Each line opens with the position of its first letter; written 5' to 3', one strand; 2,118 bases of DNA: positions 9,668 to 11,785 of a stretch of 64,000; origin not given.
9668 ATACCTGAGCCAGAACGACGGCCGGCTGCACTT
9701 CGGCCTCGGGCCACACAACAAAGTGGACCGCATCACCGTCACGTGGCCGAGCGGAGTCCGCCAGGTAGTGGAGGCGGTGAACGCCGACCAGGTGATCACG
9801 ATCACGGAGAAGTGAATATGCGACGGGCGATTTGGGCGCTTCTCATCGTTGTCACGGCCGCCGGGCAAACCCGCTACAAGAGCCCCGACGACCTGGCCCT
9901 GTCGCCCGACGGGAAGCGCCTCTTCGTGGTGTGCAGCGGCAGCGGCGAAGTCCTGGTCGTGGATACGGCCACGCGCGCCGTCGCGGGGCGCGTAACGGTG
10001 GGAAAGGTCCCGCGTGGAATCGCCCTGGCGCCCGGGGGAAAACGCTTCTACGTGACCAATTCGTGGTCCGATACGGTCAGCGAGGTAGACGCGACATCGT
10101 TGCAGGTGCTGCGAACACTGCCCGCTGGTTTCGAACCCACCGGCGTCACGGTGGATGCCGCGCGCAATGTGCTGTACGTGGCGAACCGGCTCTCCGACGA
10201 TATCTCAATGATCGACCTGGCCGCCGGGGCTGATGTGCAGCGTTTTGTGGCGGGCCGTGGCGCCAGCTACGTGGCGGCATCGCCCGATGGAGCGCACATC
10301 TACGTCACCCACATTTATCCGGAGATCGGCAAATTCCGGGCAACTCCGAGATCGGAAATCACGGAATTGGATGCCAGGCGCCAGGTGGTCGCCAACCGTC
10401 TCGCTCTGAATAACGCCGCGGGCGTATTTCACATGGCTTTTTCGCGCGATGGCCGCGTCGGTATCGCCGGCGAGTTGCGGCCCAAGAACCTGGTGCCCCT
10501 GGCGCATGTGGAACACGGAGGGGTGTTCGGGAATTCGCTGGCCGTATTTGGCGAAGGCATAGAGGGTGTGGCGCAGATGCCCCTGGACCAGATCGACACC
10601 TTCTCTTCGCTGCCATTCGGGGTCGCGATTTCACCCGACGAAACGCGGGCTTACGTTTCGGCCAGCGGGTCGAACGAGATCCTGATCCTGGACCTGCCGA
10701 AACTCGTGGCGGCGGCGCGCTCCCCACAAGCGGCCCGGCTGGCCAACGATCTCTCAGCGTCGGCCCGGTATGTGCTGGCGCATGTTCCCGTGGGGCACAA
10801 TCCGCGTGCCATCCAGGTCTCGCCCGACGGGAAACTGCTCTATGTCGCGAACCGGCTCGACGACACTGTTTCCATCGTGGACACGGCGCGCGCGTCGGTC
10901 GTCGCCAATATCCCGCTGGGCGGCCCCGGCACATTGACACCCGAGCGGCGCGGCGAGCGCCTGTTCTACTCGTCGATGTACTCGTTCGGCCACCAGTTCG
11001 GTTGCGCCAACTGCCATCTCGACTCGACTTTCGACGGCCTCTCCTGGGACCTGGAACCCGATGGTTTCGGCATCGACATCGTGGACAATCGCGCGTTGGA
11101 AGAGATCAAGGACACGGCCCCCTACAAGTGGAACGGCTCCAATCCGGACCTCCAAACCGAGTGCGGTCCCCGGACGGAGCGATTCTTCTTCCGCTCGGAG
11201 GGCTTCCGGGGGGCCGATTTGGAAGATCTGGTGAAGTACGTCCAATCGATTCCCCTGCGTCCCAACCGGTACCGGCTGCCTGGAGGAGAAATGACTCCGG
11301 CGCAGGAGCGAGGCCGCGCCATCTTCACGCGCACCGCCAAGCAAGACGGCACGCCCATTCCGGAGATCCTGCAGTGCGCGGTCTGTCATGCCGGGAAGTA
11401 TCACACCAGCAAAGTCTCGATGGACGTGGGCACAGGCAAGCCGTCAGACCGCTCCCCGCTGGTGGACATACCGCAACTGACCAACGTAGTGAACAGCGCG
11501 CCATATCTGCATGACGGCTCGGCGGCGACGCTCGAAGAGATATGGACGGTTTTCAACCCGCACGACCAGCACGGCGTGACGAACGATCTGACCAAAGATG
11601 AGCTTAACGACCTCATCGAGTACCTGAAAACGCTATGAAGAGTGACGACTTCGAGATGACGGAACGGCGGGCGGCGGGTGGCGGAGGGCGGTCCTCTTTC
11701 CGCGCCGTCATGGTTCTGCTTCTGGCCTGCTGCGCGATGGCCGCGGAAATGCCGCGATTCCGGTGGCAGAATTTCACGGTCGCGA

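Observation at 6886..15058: Six-gene translationally coupled operon of secreted propellers, c-haem proteins, RidA and an amino-acid-type binding protein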

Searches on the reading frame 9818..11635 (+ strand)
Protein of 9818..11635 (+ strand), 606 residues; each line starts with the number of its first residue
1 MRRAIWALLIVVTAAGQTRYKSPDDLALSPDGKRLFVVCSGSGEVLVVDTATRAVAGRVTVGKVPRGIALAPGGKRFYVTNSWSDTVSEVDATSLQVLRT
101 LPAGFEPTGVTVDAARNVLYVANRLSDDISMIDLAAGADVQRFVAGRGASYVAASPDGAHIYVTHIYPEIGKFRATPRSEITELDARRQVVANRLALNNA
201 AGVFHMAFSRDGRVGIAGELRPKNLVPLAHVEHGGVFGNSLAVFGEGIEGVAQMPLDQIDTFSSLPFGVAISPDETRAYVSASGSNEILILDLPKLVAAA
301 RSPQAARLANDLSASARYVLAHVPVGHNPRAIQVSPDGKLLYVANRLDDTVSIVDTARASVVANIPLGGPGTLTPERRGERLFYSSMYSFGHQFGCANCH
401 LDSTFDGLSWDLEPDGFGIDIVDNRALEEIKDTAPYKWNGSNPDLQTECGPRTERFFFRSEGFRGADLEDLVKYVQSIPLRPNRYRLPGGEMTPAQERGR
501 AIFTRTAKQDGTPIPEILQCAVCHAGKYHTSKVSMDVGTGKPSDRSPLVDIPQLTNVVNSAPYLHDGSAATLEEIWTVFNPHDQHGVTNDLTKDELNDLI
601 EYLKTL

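Call 5: search_protein_families(library=pfam, proteins=[window:9818-11635:+], max_evalue=0.01)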
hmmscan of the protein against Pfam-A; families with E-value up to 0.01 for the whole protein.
window:9818-11635:+ (606 aa): 12 families
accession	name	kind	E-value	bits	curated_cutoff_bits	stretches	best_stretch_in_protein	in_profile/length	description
PF10282.15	Lactonase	-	1.3e-15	58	21.7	2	27-134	149-273/344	Lactonase, 7-bladed beta-propeller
PF21783.3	YNCE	-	6.6e-13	49.1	27.1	0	22-68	285-331/339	YNCE-like beta-propeller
PF02239.22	Cytochrom_D1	-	4.9e-10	38.9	25.5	0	315-367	67-117/368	Cytochrome D1 heme domain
PF25174.1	Beta-prop_THOC3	-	7e-08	32.2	305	1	24-161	50-186/272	THOC3 beta-propeller domain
PF08450.18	SGL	-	1.3e-06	28.6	26.3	0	43-164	115-243/246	SMP-30/Gluconolactonase/LRE-like region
PF01731.26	Arylesterase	-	2.1e-06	28.3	21.3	0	106-131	55-80/86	Arylesterase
PF21419.2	RoxA-like_Cyt-c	-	2.6e-06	27.3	26.7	1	554-575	7-28/39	RoxA-like, cytochrome c-like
PF03150.19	CCP_MauG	-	4.7e-06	27.7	25.6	0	518-583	22-87/149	Di-haem cytochrome c peroxidase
PF00034.26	Cytochrom_C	-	0.00014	23.6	21.3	0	498-606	3-89/90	Cytochrome c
PF23414.1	Beta-prop_EML_2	-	0.0012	18.7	90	0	26-95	4-71/266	Echinoderm microtubule-associated protein second beta-propeller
PF00400.38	WD40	-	0.0022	18.9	27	0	325-353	8-37/39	WD domain, G-beta repeat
PF09086.16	DUF1924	-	0.0063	17.3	22.5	0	494-530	6-39/96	Domain of unknown function (DUF1924)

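Call 6: search_protein_families(library=ncbifam, proteins=[window:9818-11635:+], max_evalue=0.01)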
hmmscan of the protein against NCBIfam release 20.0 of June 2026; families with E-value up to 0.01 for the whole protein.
window:9818-11635:+ (606 aa): 16 families
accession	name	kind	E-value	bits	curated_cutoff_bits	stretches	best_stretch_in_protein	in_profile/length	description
NF052342.1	hydrazine_BC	exception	3.4e-57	194.1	1250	3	17-382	35-400/690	hydrazine synthase subunit beta-gamma fusion subunit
NF052340.1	hydrazine_beta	equivalog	2.6e-47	161.7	560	1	16-356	28-369/372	hydrazine synthase subunit beta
TIGR02276.1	beta_rpt_yvtn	repeat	1.2e-41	140.4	27.85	3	30-69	1-40/42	beta-propeller repeat protein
TIGR03866.1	PQQ_ABC_repeats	subfamily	1.6e-32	112.9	287.3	2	33-164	11-142/310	PQQ-dependent catabolism-associated beta-propeller protein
NF052341.1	hydrazine_gamma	equivalog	3.7e-21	75.5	625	2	549-606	281-339/339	hydrazine synthase subunit gamma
NF052460.1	L-NosZ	equivalog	3.4e-20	72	700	2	23-164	89-233/480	clade III lactonase-type nitrous-oxide reductase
NF052280.1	7_blade_YncE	equivalog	1e-14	54.1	400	1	23-164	173-316/338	7-bladed beta-propeller protein YncE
TIGR03907.1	QH_beta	equivalog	4.9e-09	35.8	223.2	0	77-164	3-98/338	quinohemoprotein amine dehydrogenase subunit beta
NF048007.1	MmpL3Stblzr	equivalog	6.1e-09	35.5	600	1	55-164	40-150/366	MmpL3/TtfA transport complex stabilizer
TIGR04039.1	MXAN_0977_Heme2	hypoth_equivalog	7.2e-08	31.8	362.85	1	539-580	236-276/336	MbnH family di-heme enzyme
NF038117.1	choice_anch_I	subfamily_domain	5e-07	29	300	0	42-82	74-114/458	choice-of-anchor I family protein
TIGR04244.1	nitrous_NosZ_RR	equivalog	8.2e-06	24.6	625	1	316-358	304-346/627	TAT-dependent nitrous-oxide reductase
TIGR03981.2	SAM_quin_mod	hypoth_equivalog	1.6e-05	24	340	0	550-577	329-356/411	His-Xaa-Ser system-associated MauG-like protein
NF008258.1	PRK11028.1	equivalog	8.5e-05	21.8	370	0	247-358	111-207/330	6-phosphogluconolactonase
NF040606.1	CytoC_perox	subfamily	0.0038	16.5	150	0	555-575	432-452/524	di-heme-cytochrome C peroxidase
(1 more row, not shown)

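Call 12: search_solved_structures(query=window:9818-11635:+, max_evalue=0.01, show_alignments=3)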
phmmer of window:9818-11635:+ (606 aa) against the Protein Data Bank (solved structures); distinct sequences matched with E-value up to 0.01: 9.
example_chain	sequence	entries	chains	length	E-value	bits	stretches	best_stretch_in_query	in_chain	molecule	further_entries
1l0q_A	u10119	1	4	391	4.2e-42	147.6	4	15-135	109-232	Surface layer protein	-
5c2v_B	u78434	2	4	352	3.4e-41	144.6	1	20-357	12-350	HYDRAZINE SYNTHASE BETA SUBUNIT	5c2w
5c2v_C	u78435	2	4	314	5.4e-18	68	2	377-504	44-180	HYDRAZINE SYNTHASE GAMMA SUBUNIT | Hypothetical (Di heme) protein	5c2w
3vgz_A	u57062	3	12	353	1.3e-10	43.6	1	14-166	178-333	Uncharacterized protein YncE | PQQ-dependent catabolism-associated beta-propeller protein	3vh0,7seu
6e1c_A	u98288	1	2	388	1.3e-06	30.4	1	538-580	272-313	Di-heme enzyme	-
1iqc_A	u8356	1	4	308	7.2e-05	24.7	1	535-606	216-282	di-heme peroxidase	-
3hfq_A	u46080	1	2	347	0.00019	23.2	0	89-230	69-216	uncharacterized protein lp_2219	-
3bws_A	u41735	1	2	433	0.00038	22.2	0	20-79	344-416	protein Lp49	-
3fgb_A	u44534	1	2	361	0.0076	18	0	330-348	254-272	uncharacterized protein Q89ZH8_BACTN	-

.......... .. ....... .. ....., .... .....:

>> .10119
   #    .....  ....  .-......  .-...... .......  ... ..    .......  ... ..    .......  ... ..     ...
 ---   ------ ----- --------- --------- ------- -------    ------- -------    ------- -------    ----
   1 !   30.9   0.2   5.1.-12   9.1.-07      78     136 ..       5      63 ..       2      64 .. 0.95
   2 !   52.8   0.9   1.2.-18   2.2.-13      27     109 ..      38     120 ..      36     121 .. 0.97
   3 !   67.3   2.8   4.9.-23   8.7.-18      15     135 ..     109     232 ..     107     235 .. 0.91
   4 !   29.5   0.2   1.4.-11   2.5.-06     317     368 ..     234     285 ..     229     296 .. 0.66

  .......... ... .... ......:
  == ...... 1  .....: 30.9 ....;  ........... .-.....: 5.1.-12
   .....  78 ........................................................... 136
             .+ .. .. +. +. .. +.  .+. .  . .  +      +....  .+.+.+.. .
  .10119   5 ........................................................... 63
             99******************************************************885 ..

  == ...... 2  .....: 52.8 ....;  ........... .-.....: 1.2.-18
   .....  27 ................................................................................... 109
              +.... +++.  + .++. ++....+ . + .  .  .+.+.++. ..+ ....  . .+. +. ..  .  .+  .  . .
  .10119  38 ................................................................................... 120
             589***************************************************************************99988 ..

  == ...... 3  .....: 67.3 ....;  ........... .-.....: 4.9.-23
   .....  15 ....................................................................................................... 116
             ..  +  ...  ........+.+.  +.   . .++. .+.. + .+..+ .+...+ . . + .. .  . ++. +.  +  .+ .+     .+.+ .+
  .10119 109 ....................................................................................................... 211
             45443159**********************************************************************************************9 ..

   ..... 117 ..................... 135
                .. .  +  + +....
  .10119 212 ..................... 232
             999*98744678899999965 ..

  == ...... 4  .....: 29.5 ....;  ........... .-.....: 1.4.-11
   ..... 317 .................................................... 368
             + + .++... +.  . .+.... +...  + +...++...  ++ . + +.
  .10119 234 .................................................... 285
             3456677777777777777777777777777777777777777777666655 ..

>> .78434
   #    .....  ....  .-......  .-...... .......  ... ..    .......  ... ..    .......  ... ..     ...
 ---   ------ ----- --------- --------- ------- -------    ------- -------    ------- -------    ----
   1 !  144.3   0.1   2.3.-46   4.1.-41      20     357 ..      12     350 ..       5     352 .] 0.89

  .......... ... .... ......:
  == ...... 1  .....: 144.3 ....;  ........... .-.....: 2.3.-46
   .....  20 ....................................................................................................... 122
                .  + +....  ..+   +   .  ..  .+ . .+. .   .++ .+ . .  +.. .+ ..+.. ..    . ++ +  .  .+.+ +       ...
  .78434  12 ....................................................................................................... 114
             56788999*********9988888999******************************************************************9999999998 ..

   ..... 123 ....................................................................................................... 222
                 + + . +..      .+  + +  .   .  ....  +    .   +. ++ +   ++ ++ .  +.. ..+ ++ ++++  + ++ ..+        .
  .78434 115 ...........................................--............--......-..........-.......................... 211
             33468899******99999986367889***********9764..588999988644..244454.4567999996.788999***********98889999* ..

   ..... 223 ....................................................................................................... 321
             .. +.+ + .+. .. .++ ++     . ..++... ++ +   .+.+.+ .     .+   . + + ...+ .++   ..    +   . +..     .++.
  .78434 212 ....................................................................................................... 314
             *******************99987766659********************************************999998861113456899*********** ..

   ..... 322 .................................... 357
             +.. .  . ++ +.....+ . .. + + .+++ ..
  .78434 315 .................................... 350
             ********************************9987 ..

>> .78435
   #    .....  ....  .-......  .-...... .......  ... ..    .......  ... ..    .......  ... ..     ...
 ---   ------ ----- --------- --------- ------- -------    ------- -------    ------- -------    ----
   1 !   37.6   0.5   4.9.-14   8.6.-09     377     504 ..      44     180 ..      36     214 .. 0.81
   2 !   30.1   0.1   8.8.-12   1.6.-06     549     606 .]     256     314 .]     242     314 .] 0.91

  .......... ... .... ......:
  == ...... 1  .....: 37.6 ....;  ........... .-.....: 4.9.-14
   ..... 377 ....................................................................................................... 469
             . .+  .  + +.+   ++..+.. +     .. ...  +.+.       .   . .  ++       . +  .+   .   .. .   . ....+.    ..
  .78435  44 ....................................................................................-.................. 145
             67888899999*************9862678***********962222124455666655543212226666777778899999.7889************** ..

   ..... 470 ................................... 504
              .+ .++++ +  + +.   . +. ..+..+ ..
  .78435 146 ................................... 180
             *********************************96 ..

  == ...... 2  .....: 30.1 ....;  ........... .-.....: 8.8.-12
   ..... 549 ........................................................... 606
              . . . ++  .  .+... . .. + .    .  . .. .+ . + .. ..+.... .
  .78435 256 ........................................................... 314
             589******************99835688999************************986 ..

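Call 16: find_homologous_proteins(query=window:9818-11635:+, max_evalue=1e-10)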
Query window:9818-11635:+ (606 aa): 5078 proteins with E <= 1e-10 among 8000 candidates; the best 120 are listed.
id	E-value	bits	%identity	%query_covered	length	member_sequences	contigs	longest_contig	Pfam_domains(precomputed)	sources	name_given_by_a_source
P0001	0.0e+0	1377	100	100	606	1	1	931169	PF22494.4,PF10282.16,PF25174.2,PF01731.27,PF03150.20,PF21783.3,PF02239.23,PF21419.3,PF08450.19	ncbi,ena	-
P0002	0.0e+0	1263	91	100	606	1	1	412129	PF22494.4,PF10282.16,PF25174.2,PF01731.27,PF03150.20,PF21783.3,PF02239.23,PF21419.3,PF08450.19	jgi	jgi:YVTN family beta-propeller protein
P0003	0.0e+0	1261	90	100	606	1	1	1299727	PF22494.4,PF10282.16,PF25174.2,PF01731.27,PF03150.20,PF21783.3,PF02239.23,PF08450.19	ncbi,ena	-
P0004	0.0e+0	1260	90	100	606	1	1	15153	PF22494.4,PF10282.16,PF25174.2,PF01731.27,PF03150.20,PF21783.3,PF02239.23,PF21419.3,PF00034.27,PF08450.19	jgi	jgi:YVTN family beta-propeller protein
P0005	0.0e+0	1186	85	100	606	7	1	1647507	PF22494.4,PF10282.16,PF25174.2,PF01731.27,PF03150.20,PF21783.3,PF02239.23,PF21419.3,PF08450.19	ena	-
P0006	0.0e+0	1169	84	100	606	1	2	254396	PF22494.4,PF10282.16,PF25174.2,PF01731.27,PF03150.20,PF21783.3,PF02239.23,PF07676.19,PF21419.3,PF00034.27,PF08450.19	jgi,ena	jgi:YVTN family beta-propeller protein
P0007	0.0e+0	1161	83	100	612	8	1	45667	PF22494.4,PF10282.16,PF25174.2,PF01731.27,PF03150.20,PF21783.3,PF02239.23,PF21419.3,PF08450.19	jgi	jgi:YVTN family beta-propeller protein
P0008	0.0e+0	1158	83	100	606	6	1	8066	PF22494.4,PF10282.16,PF25174.2,PF21783.3,PF08450.19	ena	-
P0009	0.0e+0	1153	83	100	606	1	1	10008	PF22494.4,PF10282.16,PF21783.3,PF08450.19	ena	-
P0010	0.0e+0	1153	83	100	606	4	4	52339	PF22494.4,PF10282.16,PF25174.2,PF03150.20,PF21783.3,PF01436.28,PF08450.19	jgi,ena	jgi:YVTN family beta-propeller protein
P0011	0.0e+0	1150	82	100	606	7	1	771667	PF22494.4,PF10282.16,PF25174.2,PF03150.20,PF21783.3,PF02239.23,PF08450.19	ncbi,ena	-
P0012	0.0e+0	1147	82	100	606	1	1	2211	PF22494.4,PF10282.16,PF25174.2,PF03150.20,PF21783.3,PF02239.23,PF01436.28,PF08450.19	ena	-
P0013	0.0e+0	1145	81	100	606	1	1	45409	PF22494.4,PF10282.16,PF25174.2,PF03150.20,PF21783.3,PF02239.23,PF01436.28,PF21419.3,PF08450.19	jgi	jgi:YVTN family beta-propeller protein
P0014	0.0e+0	1145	82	100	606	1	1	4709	PF22494.4,PF10282.16,PF25174.2,PF03150.20,PF21783.3,PF02239.23,PF01436.28,PF07676.19,PF08450.19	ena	-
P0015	0.0e+0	1144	82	100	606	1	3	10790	PF22494.4,PF10282.16,PF25174.2,PF03150.20,PF21783.3,PF02239.23,PF01436.28,PF07676.19,PF08450.19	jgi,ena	jgi:YVTN family beta-propeller protein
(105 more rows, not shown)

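Call 41: predict_structure(alignment_id=A2)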
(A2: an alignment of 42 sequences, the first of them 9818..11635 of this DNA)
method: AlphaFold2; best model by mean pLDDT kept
length: 606 residues; sequences in the alignment: 42
mean_pLDDT: 71.7   pTM: 0.73
mean pLDDT of the five models: 71.7, 69.9, 69.0, 66.6, 65.6
residues with pLDDT >= 90: 233; 70-90: 138; 50-70: 72; < 50: 163
segments of 3 or more residues with pLDDT < 50: 1-4, 7-9, 11-17, 224-235, 388-463, 523-527, 534-586
pLDDT, mean of each block of 10 residues (from residue 1): 47 49 94 95 94 95 93 93 92 96 92 95 90 95 90 93 84 67 95 90 90 91 44 52 90 77 74 96 85 96 86 85 91 96 94 96 90 77 57 41 34 31 33 28 29 32 58 66 65 87 83 73 50 42 28 26 26 35 50 80 70
secondary structure, 60 per line:
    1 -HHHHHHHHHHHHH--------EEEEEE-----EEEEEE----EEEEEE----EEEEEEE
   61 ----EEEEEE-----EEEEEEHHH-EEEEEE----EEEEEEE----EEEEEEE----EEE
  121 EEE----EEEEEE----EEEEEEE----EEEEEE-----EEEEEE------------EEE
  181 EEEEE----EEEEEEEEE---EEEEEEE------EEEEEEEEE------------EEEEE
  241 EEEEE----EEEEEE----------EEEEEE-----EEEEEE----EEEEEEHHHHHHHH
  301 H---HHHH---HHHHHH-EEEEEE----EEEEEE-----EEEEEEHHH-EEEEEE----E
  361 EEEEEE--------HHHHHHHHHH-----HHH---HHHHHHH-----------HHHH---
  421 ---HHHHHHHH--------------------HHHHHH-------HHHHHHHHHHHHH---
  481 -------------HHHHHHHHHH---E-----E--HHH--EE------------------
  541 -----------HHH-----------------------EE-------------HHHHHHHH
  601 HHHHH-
elements in order: H2-14 E23-28 E34-39 E44-49 E54-60 E65-70 E76-81 E86-91 E96-102 E107-113 E118-123 E128-133 E138-144 E149-154 E160-165 E178-185 E190-198 E202-208 E215-223 E236-245 E250-255 E266-271 E277-282 E287-292 H293-301 H305-308 H312-317 E319-324 E329-334 E340-345 E350-355 E360-366 H375-384 H396-402 H414-417 H424-431 H452-457 H465-477 H494-503 H593-605

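Call 46: fold_search(model_id=the predicted structure, library=pdb)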
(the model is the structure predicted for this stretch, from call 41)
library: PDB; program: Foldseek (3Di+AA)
matches with E <= 10: 1839; with E <= 0.001: 1709
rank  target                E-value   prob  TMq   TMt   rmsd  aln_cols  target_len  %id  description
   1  5c2v_B                5.4e-32  1.00  0.52  0.88   2.9       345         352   28  Kuenenia stuttgartiensis Hydrazine Synthase (released 2015-10-14)
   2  1l0q_A                9.6e-22  1.00  0.40  0.60   8.6       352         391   24  Tandem YVTN beta-propeller and PKD domains from an archaeal surface layer protein (released 2002-11-06)
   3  3bws_A                1.1e-16  1.00  0.42  0.60   3.9       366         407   16  Crystal structure of the leptospiral antigen Lp49 (released 2008-10-07)
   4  7bie_A                2.4e-16  1.00  0.43  0.87   3.1       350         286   18  Crystal structure of nvWrap-T, a 7-bladed symmetric propeller (released 2021-09-22)
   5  8gdz_B                1.0e-15  1.00  0.40  0.71   3.8       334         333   12  CryoEM structure of beta-2-adrenergic receptor in complex with nucleotide-free Gs heterotrimer (#1 of 20) (released 2024-03-06)
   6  8hti_B                1.3e-15  1.00  0.42  0.76   2.9       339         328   11  Human Consensus Olfactory Receptor OR52c in Complex with Octanoic Acid (OCA) and G Protein (released 2023-12-20)
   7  8unz_B                1.5e-15  1.00  0.41  0.71   3.4       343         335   12  CryoEM structure of beta-2-adrenergic receptor in complex with GTP-bound Gs heterotrimer (Class O) (released 2024-03-06)
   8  8gfv_B                1.7e-15  1.00  0.42  0.75   2.9       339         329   11  CryoEM structure of beta-2-adrenergic receptor in complex with GTP-bound Gs heterotrimer (transition intermediate #1 o (released 2024-03-06)
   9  8emw_C                1.7e-15  1.00  0.41  0.72   3.2       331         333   11  Phospholipase C beta 3 (PLCb3) in complex with Gbg on liposomes (released 2023-05-24)
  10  7big_A                2.8e-15  1.00  0.42  0.85   3.3       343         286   18  Crystal structure of v13WRAP-T, a 7-bladed designer protein (released 2021-09-22)
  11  9l3y_B                3.9e-15  1.00  0.40  0.72   3.4       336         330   11  Cryo-EM structure of the G-protein coupled receptor 1 (GPR1) in complex with chemerin and Gi1 (released 2025-03-12)
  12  7f1r_B                4.1e-15  1.00  0.42  0.78   3.1       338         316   11  Cryo-EM structure of the chemokine receptor CCR5 in complex with RANTES and Gi (released 2021-07-14)
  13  5mzh_A                4.9e-15  1.00  0.39  0.55  13.9       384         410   13  Crystal structure of ODA16 from Chlamydomonas reinhardtii (released 2017-03-22)
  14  7bid                  5.1e-15  1.00  0.39  0.80   4.7       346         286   17  Crystal structure of v31WRAP-T, a 7-bladed designer protein (released 2021-09-22)
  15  9ijj_R                6.4e-15  1.00  0.41  0.54  19.8       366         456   12  In situ structure of the central apparatus in mouse sperm axoneme. (released 2025-06-04)
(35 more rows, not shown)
